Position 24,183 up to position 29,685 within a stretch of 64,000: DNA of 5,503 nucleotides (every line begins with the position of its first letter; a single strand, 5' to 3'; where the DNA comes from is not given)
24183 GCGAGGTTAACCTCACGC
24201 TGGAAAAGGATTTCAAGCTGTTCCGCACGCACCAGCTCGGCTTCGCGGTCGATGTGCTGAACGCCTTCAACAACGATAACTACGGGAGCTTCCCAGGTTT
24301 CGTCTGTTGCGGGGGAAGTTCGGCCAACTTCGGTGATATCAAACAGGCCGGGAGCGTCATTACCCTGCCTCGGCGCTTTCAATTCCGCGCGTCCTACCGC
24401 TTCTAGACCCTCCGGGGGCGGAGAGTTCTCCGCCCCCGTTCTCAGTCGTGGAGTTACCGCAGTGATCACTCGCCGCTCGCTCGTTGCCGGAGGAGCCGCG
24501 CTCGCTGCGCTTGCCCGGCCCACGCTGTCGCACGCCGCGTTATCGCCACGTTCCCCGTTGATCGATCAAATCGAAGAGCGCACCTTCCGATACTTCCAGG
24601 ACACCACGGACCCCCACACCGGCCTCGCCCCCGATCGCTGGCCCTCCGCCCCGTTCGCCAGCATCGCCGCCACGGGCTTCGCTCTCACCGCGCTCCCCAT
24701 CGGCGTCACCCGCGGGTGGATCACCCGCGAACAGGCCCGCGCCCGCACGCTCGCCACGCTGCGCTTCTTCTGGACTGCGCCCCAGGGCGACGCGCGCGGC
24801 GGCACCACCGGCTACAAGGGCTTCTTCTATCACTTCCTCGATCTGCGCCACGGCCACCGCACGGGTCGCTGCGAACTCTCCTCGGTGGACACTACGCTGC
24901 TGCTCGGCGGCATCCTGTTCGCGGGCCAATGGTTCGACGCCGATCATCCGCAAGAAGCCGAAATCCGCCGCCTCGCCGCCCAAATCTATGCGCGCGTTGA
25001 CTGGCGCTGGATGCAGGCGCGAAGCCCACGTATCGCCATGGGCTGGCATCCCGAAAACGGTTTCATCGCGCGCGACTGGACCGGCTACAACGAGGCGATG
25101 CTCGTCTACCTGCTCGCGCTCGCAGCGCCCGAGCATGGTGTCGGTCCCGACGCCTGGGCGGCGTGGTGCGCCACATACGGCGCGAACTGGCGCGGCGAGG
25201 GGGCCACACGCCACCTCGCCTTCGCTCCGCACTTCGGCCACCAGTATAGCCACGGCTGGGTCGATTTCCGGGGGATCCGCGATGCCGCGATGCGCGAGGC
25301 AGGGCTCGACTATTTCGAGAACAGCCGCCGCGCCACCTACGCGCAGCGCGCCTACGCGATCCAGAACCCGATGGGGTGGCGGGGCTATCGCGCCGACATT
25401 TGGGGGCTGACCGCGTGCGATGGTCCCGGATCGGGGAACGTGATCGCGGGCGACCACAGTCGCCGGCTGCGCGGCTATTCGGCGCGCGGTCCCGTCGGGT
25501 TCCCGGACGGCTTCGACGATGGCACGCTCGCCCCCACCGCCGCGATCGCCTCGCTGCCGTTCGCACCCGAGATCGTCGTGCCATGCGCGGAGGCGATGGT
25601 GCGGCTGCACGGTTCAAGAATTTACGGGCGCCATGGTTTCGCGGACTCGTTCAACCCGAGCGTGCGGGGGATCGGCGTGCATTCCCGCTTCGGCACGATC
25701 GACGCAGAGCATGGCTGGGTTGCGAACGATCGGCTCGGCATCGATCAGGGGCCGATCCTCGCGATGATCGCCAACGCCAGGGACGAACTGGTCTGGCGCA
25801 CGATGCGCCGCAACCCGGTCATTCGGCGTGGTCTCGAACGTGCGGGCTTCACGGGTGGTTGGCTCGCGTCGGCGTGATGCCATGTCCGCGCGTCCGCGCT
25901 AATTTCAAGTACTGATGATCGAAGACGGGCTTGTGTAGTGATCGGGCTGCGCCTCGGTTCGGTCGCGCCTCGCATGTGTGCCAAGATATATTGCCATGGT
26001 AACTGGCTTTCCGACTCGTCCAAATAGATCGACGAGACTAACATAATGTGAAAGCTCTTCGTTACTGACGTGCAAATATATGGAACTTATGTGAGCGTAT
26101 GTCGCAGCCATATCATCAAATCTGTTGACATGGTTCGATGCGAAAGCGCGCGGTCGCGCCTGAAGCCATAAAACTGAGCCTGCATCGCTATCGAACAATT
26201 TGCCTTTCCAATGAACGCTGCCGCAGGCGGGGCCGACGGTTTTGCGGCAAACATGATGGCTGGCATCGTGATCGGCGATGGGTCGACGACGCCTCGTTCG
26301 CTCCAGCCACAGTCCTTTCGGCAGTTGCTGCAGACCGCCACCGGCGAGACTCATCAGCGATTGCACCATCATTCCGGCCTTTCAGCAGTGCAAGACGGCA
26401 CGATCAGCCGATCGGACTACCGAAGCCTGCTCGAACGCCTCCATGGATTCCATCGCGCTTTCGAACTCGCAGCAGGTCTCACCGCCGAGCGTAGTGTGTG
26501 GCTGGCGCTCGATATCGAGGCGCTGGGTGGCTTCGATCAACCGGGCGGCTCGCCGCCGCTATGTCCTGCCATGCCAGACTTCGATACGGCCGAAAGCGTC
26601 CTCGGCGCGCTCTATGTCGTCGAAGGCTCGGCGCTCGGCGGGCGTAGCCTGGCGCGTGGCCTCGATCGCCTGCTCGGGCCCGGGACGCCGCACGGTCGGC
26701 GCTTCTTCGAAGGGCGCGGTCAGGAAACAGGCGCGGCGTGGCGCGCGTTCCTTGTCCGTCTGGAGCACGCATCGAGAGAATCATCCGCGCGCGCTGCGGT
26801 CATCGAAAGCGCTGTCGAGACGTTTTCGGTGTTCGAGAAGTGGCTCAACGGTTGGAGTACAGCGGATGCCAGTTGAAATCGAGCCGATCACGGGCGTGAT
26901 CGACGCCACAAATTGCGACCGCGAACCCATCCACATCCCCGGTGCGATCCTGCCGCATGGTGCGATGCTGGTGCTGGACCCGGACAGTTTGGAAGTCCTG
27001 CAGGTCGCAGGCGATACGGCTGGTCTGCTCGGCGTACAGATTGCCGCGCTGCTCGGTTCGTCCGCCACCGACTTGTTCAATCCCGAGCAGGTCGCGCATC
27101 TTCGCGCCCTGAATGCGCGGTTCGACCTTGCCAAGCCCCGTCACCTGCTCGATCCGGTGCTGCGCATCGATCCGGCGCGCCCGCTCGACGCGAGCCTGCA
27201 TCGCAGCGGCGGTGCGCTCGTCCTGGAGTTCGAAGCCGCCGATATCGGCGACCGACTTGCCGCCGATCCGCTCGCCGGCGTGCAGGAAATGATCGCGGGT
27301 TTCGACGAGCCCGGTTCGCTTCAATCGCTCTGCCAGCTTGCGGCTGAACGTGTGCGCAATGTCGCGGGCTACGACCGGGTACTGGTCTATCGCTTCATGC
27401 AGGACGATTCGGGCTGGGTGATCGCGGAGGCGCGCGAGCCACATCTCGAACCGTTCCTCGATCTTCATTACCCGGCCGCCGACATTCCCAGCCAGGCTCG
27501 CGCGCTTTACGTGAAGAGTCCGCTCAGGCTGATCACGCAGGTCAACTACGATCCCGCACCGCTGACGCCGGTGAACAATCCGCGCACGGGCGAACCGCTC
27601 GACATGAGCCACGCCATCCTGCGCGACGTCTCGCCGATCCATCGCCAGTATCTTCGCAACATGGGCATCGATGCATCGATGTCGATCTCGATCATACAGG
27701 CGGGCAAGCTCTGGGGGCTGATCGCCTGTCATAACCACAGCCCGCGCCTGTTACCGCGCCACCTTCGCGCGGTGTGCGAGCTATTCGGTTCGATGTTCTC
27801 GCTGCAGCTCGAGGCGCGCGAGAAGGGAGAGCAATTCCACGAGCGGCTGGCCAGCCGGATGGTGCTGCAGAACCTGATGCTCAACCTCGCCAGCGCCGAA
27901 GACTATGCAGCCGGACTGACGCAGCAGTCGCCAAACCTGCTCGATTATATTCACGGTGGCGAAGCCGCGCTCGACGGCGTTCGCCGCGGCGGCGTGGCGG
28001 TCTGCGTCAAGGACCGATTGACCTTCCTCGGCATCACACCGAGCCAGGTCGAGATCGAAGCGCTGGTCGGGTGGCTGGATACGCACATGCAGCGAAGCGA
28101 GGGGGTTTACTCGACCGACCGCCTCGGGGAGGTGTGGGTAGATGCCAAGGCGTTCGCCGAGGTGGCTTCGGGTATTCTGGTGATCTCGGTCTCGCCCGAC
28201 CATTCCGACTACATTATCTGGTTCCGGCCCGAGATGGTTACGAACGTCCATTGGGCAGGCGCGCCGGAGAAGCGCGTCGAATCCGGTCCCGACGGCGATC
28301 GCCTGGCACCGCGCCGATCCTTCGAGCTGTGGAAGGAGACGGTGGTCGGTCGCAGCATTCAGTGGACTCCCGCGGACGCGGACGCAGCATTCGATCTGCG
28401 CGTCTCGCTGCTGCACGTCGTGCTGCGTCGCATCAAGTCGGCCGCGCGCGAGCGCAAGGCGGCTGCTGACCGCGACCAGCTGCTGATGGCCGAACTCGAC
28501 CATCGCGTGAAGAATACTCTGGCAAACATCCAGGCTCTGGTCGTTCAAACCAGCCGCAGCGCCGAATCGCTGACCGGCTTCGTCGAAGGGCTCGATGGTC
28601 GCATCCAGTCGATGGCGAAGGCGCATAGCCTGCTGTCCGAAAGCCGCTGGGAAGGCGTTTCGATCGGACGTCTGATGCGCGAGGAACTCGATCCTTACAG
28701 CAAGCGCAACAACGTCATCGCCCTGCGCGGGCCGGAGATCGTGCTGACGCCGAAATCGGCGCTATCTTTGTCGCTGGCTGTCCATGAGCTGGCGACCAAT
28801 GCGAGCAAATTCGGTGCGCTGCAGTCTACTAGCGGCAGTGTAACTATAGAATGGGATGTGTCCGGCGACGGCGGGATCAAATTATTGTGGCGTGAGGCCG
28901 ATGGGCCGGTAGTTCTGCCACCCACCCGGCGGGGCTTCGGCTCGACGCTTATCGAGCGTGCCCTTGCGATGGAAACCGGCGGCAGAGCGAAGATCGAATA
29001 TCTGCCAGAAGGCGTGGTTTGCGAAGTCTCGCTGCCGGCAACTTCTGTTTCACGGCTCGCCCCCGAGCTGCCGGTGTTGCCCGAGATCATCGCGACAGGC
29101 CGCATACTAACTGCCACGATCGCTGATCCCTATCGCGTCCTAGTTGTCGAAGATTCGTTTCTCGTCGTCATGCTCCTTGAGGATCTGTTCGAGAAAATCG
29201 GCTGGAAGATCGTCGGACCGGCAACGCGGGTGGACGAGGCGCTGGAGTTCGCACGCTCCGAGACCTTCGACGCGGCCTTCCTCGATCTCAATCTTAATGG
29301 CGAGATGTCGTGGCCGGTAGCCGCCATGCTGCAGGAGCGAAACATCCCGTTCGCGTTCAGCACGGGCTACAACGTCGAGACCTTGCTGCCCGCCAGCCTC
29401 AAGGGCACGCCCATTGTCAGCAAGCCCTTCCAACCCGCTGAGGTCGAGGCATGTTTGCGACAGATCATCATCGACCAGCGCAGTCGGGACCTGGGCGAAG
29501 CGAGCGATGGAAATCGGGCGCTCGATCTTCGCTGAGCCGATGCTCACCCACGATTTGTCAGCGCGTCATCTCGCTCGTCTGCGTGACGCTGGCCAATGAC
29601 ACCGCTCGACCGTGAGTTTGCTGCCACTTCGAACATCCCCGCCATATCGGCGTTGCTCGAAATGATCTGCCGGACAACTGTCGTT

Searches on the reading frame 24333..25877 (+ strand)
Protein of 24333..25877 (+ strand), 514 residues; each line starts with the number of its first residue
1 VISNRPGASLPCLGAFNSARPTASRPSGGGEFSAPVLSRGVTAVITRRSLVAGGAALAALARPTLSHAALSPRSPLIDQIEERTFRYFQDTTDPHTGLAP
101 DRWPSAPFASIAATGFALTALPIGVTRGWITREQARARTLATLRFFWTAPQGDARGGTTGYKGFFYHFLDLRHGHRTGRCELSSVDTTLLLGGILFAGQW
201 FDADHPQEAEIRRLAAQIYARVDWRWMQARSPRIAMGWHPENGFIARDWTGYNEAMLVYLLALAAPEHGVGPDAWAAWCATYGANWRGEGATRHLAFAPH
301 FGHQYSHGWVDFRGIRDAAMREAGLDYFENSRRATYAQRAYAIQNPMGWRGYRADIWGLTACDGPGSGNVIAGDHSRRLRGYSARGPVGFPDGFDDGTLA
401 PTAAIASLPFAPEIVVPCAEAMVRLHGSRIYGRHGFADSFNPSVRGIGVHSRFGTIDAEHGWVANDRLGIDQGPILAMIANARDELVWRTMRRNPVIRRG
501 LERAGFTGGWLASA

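Call 99: search_protein_families(library=pfam, proteins=[window:24333-25877:+], max_evalue=0.001)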
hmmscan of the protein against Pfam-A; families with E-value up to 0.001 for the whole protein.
window:24333-25877:+ (514 aa): 1 family
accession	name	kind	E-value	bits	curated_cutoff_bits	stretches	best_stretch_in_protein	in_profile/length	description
PF10091.15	Glycoamylase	-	6.8e-74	248.5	27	1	248-495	3-221/221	Putative glucoamylase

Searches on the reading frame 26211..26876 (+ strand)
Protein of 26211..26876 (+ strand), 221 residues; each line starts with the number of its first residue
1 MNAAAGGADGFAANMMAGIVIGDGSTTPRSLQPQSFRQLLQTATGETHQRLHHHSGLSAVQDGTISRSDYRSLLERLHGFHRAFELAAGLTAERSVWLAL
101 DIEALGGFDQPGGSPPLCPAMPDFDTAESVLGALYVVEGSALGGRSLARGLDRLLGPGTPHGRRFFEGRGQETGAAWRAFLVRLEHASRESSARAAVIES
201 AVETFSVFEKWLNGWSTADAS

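Call 99: search_protein_families(library=pfam, proteins=[window:26211-26876:+], max_evalue=0.001)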
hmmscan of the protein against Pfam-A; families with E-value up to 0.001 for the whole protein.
window:26211-26876:+ (221 aa): 1 family
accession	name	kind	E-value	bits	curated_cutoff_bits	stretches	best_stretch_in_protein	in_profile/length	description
PF01126.25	Heme_oxygenase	-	1.6e-13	51.4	23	2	127-213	115-203/204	Heme oxygenase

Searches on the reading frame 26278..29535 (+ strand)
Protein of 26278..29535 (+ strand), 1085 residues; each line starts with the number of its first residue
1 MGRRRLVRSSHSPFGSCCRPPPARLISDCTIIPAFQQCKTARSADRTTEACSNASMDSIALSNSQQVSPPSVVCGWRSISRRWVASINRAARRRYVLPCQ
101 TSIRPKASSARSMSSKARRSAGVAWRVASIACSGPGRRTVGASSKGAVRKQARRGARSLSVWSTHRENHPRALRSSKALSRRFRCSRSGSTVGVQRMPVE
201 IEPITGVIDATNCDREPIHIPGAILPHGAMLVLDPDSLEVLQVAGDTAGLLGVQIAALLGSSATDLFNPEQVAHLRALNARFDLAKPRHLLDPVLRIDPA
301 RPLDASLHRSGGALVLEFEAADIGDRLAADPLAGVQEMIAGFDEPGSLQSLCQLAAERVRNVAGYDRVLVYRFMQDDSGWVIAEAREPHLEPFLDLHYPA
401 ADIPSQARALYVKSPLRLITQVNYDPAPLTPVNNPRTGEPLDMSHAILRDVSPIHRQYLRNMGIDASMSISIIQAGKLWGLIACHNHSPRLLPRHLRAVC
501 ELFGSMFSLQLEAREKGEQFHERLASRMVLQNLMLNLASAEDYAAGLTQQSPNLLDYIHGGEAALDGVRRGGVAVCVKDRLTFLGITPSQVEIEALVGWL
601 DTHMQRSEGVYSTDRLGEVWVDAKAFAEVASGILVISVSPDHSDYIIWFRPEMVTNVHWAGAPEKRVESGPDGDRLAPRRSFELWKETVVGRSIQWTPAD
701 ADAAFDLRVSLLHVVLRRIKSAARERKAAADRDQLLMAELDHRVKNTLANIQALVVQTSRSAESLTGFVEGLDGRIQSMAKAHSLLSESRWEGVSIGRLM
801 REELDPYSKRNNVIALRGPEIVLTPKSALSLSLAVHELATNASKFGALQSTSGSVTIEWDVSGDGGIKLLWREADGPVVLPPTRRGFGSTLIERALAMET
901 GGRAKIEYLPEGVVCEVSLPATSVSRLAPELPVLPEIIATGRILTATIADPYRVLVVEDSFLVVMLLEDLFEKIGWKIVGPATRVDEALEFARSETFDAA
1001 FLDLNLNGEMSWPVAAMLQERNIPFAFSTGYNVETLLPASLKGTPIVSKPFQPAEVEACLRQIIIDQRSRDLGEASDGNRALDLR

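Call 99: search_protein_families(library=pfam, proteins=[window:26278-29535:+], max_evalue=0.001)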
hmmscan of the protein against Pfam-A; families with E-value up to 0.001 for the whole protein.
window:26278-29535:+ (1085 aa): 6 families
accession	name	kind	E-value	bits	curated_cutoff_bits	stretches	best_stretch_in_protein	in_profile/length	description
PF00360.26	PHY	-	2.5e-48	164.3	27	1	529-718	4-181/183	Phytochrome region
PF07536.20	HWE_HK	-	1.3e-25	90.4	22.8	1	739-820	1-83/83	HWE histidine kinase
PF08446.17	PAS_2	-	6.2e-20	72.4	21.4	1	213-321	1-107/107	PAS fold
PF01590.32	GAF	-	6.1e-16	59.6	22.4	1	348-511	2-129/133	GAF domain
PF07568.18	HisKA_2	-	8.9e-08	32.6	22.3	1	739-799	1-64/76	Histidine kinase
PF00072.30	Response_reg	-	1.4e-07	32.1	30.2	1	954-1058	1-108/111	Response regulator receiver domain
